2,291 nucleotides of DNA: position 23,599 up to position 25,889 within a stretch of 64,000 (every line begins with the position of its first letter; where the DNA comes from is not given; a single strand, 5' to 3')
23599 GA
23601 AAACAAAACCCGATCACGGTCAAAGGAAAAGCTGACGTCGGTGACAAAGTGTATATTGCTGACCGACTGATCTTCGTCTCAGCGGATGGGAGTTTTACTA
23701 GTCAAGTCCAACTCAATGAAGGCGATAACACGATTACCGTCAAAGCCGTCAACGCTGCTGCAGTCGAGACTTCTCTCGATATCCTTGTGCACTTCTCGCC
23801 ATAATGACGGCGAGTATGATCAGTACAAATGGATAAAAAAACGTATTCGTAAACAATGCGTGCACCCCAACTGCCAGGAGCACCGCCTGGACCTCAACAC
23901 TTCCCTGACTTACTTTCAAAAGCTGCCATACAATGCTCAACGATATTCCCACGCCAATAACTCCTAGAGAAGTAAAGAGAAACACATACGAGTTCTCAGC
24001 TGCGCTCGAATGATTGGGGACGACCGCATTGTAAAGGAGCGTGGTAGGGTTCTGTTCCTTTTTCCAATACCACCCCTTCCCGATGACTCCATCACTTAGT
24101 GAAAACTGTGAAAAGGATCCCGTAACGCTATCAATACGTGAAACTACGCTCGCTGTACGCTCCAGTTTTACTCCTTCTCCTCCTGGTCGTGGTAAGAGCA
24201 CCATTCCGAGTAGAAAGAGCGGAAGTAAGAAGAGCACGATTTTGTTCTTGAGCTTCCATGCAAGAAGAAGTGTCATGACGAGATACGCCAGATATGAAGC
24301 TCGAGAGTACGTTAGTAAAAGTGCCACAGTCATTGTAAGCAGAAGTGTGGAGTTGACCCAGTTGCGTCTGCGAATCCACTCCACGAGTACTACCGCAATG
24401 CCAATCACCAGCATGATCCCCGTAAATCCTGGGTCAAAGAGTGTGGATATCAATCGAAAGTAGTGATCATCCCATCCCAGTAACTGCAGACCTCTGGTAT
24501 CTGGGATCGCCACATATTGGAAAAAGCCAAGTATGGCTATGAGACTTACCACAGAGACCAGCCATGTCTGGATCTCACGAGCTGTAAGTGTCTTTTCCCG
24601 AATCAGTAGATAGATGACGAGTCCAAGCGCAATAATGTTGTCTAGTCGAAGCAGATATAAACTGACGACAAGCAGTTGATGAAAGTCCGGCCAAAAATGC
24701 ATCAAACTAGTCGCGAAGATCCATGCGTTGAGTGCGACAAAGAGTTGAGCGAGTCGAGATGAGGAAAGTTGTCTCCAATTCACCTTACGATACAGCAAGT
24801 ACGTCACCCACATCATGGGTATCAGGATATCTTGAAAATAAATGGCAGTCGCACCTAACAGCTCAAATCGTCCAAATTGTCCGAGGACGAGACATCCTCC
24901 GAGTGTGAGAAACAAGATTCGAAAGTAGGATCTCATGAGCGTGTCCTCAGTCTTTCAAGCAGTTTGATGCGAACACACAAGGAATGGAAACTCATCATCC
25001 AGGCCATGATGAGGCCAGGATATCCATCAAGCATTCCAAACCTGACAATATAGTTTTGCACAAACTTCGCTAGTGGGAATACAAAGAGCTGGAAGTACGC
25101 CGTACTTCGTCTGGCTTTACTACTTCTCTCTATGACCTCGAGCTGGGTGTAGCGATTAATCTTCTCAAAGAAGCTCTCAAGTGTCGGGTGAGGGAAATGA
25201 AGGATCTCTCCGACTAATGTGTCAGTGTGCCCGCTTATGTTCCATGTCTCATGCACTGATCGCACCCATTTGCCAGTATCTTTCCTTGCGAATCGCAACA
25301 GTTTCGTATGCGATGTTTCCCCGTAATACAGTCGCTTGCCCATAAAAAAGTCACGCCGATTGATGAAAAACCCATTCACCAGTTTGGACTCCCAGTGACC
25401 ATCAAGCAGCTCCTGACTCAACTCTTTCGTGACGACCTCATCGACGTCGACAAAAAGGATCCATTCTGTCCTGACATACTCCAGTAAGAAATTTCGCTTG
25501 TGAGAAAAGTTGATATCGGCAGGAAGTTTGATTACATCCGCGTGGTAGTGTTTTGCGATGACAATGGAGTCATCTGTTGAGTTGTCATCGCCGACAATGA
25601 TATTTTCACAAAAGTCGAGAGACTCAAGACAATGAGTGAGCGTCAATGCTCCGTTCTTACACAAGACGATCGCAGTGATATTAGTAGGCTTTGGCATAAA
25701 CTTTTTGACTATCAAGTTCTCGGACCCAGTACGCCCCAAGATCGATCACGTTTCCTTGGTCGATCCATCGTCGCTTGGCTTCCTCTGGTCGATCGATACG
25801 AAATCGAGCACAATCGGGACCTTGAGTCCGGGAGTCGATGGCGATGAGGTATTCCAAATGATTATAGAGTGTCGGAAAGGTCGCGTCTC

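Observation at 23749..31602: Eight-gene surface-glycan/protein-glycosylation island with Wzy_C-like, GT39 and Wzx components and an AT-rich methyltransferase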

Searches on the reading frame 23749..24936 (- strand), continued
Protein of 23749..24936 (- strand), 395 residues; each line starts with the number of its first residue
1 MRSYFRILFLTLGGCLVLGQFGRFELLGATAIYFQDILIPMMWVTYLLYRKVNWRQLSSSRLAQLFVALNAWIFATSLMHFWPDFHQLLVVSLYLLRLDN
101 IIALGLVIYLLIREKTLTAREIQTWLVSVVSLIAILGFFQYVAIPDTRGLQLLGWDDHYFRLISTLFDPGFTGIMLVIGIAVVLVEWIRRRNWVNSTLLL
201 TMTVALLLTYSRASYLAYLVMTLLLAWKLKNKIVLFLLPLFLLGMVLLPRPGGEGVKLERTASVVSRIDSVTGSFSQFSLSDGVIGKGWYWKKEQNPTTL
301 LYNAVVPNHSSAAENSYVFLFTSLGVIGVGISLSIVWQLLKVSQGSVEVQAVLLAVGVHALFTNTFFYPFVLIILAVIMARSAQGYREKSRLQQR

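Call 26: predict_structure(alignment_id=A1)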
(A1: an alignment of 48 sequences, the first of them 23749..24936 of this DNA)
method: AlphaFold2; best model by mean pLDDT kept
length: 395 residues; sequences in the alignment: 48
mean_pLDDT: 92.3   pTM: 0.92
mean pLDDT of the five models: 92.3, 92.1, 91.3, 91.0, 90.7
residues with pLDDT >= 90: 313; 70-90: 62; 50-70: 20; < 50: 0
segments of 3 or more residues with pLDDT < 50: none
pLDDT, mean of each block of 10 residues (from residue 1): 91 98 88 96 95 93 97 97 94 96 96 95 98 98 93 84 95 98 97 97 97 97 98 97 90 59 85 93 96 73 79 91 98 97 93 98 96 97 78 77
secondary structure, 60 per line:
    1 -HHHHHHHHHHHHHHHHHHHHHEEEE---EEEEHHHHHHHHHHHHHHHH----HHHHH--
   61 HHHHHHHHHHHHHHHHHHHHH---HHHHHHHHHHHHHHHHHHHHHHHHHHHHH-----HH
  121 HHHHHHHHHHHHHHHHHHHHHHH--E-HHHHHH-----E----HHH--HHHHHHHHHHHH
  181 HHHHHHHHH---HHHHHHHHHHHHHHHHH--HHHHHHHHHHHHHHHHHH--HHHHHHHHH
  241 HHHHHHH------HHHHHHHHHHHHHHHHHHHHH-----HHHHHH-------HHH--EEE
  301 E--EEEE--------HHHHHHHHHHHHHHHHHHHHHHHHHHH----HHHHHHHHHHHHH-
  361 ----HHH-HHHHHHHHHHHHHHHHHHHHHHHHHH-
elements in order: H2-22 E23-26 E30-33 H34-49 H54-58 H61-81 H85-113 H119-143 H148-153 H169-189 H193-209 H212-229 H232-247 H254-274 H280-285 E298-301 E304-307 H316-342 H347-359 H369-394

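Call 28: fold_search(model_id=the predicted structure, library=pdb)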
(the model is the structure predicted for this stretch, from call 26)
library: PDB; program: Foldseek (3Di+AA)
matches with E <= 10: 112; with E <= 0.001: 1
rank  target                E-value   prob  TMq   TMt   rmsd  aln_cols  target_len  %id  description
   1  7tpg_B                9.0e-04  1.00  0.55  0.54   7.8       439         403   14  Single-Particle Cryo-EM Structure of the WaaL O-antigen ligase in its ligand bound state (released 2022-04-06)
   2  8bh1_A                1.1e-02  1.00  0.43  0.47   9.5       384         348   12  Core divisome complex FtsWIQBL from Pseudomonas aeruginosa (released 2023-04-19)
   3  9kdc_D                8.2e-01  0.04  0.10  0.07  26.2       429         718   14  Structure of hTRPC3 in complex with Nb3-37 at 3.01 angstrom (released 2025-10-08)
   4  9kdc_B                1.2e+00  0.03  0.10  0.06  25.8       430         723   14  Structure of hTRPC3 in complex with Nb3-37 at 3.01 angstrom (released 2025-10-08)
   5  6ob6_B                1.2e+00  0.04  0.12  0.13  21.3       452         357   10  Human equilibrative nucleoside transporter-1, S-(4-nitrobenzyl)-6-thioinosine bound, merohedrally twinned (released 2019-07-03)
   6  9kdc_A                1.4e+00  0.03  0.10  0.07  25.9       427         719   15  Structure of hTRPC3 in complex with Nb3-37 at 3.01 angstrom (released 2025-10-08)
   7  8x5f_A                1.7e+00  0.04  0.13  0.10  22.2       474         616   10  human XPR1 in complex with InsP6 (released 2024-07-03)
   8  9kk6                  1.7e+00  0.04  0.11  0.05  30.0       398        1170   13  Cryo-EM structure of vanadate-trapped atABCB19 in lipid nanodisc (released 2025-05-21)
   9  8age_A                2.0e+00  0.07  0.17  0.12  21.9       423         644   11  Structure of yeast oligosaccharylransferase complex with acceptor peptide bound (released 2022-12-07)
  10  6c26_A                2.1e+00  0.20  0.25  0.17  17.9       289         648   10  The Cryo-EM structure of a eukaryotic oligosaccharyl transferase complex (released 2018-01-31)
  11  8j00_A                2.2e+00  0.04  0.10  0.11  29.2       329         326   13  Human KCNQ2-CaM in complex with CBD (released 2023-11-29)
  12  7oci_F                2.6e+00  0.13  0.27  0.18  20.2       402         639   12  Cryo-EM structure of yeast Ost6p containing oligosaccharyltransferase complex (released 2022-02-16)
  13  9n9j_I                2.7e+00  0.12  0.25  0.16  20.2       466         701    7  Structure of a GRP94 folding intermediate engaged with a CCDC134- and FKBP11-bound secretory translocon (released 2025-11-19)
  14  5ajd_I                2.8e+00  0.07  0.18  0.16  23.3       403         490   13  Not1 C-terminal domain in complex with Not4 (released 2015-04-29)
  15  7vpq_A                2.8e+00  0.03  0.12  0.08  19.2       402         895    9  Structures of a deltacoronavirus spike protein bound to porcine and human receptors indicate the risk of virus adaptat (released 2022-03-16)
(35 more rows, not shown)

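Call 32: find_related_loci(query=A1, collection=genome_contigs, flank=10000)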
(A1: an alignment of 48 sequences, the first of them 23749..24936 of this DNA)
Query A1 (395 aa) in genome_contigs; peptide patterns used: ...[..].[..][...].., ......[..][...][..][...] (x = any residue, [..] = any of these).
312 stretches matched a pattern; 253 encode a relative of the query (tblastn E <= 1e-3); the best 80 are kept; 80 distinct loci.
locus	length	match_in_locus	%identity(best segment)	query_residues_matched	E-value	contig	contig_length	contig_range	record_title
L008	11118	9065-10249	54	3-391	2e-127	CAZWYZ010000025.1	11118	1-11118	MAG TPA_asm: uncultured Pseudomonadales bacterium isolate SRP286056_co1_495 genome assembly, contig: NODE_7550_length_11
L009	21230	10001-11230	46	1-395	4e-100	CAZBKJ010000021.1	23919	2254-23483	MAG TPA_asm: uncultured Pseudomonadales bacterium isolate SRP286056_co1_272 genome assembly, contig: NODE_2428_length_23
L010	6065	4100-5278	42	1-393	3e-94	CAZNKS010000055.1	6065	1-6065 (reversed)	MAG TPA_asm: uncultured Pseudomonadales bacterium isolate SRP170004_co1_558 genome assembly, contig: NODE_21134_length_6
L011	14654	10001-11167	44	1-395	8e-85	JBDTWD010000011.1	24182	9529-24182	MAG: Candidatus Woesebacteria bacterium isolate cluster3_bin.83 NODE_6772_length_24182_cov_12.464832, whole genome shotg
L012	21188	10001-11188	42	1-395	2e-78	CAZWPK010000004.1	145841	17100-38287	MAG TPA_asm: uncultured Pseudomonadales bacterium isolate binchicken_co347_42 genome assembly, contig: NODE_68_length_14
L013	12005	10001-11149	37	2-384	1e-63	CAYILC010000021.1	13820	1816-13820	MAG TPA_asm: uncultured Pseudomonadales bacterium isolate ERP119705_co23_558 genome assembly, contig: NODE_4395_length_1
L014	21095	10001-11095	37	18-391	4e-62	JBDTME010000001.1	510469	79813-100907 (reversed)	MAG: Patescibacteria group bacterium isolate cluster3_bin.119 NODE_5_length_510469_cov_14.881851, whole genome shotgun s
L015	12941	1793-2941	36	5-395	8e-61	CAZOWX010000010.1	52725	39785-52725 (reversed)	MAG TPA_asm: uncultured Pseudomonadales bacterium isolate SRP286056_co2_574 genome assembly, contig: NODE_689_length_527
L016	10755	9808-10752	38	14-323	2e-54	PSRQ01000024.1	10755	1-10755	MAG: Candidatus Cerribacteria bacterium 'Amazon FNV 2010 28 9' contig_75_20768063_length_10755_multi_3_in_0_out_0, whole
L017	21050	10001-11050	35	16-384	1e-51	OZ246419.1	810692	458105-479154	MAG: uncultured Gammaproteobacteria bacterium isolate binchicken_co84_156 genome assembly, chromosome: 1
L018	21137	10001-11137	33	5-384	5e-50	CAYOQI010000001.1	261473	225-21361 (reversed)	MAG TPA_asm: uncultured Pseudomonadales bacterium isolate SRP286056_co1_770 genome assembly, contig: NODE_15_length_2614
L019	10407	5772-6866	35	5-378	5e-49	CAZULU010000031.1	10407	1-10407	MAG TPA_asm: uncultured Pseudomonadales bacterium isolate SRP193661_co1_10 genome assembly, contig: NODE_6419_length_104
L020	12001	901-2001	34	18-380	4e-47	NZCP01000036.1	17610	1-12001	MAG: Candidatus Woesebacteria bacterium isolate ARS1183 MHASMcontig_193671, whole genome shotgun sequence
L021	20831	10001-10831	36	93-373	2e-46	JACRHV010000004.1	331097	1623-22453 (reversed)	MAG: Candidatus Paceibacterota bacterium isolate NC_groundwater_1786_Pr3_B-0.1um_43_18 SR-2_scaffold_141_1480133, whole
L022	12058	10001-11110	35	1-371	5e-46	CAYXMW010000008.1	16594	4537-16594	MAG TPA_asm: uncultured Pseudomonadales bacterium isolate SRP191223_co1_89 genome assembly, contig: NODE_3460_length_165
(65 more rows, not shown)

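Call 76: list_cluster_members(proteins=[P0001, P0121, P0230])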
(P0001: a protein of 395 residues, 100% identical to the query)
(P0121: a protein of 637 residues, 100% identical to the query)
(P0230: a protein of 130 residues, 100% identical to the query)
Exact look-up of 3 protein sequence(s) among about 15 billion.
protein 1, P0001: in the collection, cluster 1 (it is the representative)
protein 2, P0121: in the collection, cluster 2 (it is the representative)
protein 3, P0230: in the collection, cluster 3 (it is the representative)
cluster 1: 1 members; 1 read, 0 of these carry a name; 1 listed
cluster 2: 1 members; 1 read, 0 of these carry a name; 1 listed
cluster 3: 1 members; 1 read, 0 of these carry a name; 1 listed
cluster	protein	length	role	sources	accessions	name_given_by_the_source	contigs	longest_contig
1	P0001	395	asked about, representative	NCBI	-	-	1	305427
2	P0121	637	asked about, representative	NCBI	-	-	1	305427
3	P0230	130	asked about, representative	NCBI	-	-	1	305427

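Call 81: search_protein_families(library=pfam, proteins=[window:23749-24936:-], max_evalue=10)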
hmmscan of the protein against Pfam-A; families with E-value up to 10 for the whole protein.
window:23749-24936:- (395 aa): 1 family
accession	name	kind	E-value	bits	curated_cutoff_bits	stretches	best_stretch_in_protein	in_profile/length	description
PF04932.20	Wzy_C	-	2.9e-08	34.1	31.7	1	198-329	2-145/149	O-Antigen ligase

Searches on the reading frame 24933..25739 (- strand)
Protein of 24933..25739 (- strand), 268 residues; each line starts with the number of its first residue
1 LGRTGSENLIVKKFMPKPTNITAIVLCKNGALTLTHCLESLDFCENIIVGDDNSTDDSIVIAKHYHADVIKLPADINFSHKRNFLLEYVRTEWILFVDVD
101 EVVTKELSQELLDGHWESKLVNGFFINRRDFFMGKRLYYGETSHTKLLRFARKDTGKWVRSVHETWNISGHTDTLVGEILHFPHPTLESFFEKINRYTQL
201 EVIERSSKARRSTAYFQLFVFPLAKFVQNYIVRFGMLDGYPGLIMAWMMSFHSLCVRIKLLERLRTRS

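Call 4: search_protein_families(library=pfam, proteins=[window:24933-25739:-], max_evalue=0.01)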
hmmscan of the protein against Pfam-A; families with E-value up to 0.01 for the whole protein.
window:24933-25739:- (268 aa): 2 families
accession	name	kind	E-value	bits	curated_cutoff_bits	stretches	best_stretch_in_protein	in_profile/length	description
PF00535.33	Glycos_transf_2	-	4.1e-12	46.8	23.3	1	23-143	2-130/168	Glycosyl transferase family 2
PF13704.12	Glyco_tranf_2_4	-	0.00013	22.9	27.5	1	39-106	15-87/98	Glycosyl transferase family 2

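Call 9: search_protein_families(library=ncbifam, proteins=[window:24933-25739:-], max_evalue=0.01)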
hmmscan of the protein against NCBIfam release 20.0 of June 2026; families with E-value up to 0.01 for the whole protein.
window:24933-25739:- (268 aa): 4 families
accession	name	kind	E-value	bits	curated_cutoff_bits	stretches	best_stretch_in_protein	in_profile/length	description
TIGR04195.1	S_glycosyl_SunS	equivalog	1.9e-10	40.2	350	1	17-105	56-145/421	SunS family peptide S-glycosyltransferase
NF007482.0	PRK10073.1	equivalog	1.3e-07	30.9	423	1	19-113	6-108/334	glycosyltransferase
TIGR03965.1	mycofact_glyco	equivalog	1.2e-05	24.4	280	1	15-105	70-169/467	mycofactocin biosynthesis glycosyltransferase MftF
TIGR04283.1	glyco_like_mftF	equivalog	0.00085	19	182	1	24-125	4-107/221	TIGR04283 family arsenosugar biosynthesis glycosyltransferase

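Call 30: search_solved_structures(query=window:24933-25739:-, max_evalue=0.01)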
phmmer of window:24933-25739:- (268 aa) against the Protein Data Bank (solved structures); distinct sequences matched with E-value up to 0.01: 8.
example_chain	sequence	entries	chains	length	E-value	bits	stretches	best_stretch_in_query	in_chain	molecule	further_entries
7msp_A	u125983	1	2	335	6.9e-09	38.7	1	18-107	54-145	SPbeta prophage-derived glycosyltransferase SunS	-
7msn_A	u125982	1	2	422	1e-08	38.2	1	18-107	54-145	SPbeta prophage-derived glycosyltransferase SunS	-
22ao_A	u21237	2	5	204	1.5e-08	37.6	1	20-193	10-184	GmaR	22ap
7msk_A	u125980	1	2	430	4.5e-05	26.2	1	15-102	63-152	Glyco_trans_2-like domain-containing protein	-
3l7i_A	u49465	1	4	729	0.002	20.8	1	21-103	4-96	Teichoic acid biosynthesis protein F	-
3l7j_A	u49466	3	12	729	0.002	20.8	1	21-103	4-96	Teichoic acid biosynthesis protein F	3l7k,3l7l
3l7m_A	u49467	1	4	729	0.002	20.8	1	21-103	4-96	Teichoic acid biosynthesis protein F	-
5tze_C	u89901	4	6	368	0.0064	19.2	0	42-110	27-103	Glycosyl transferase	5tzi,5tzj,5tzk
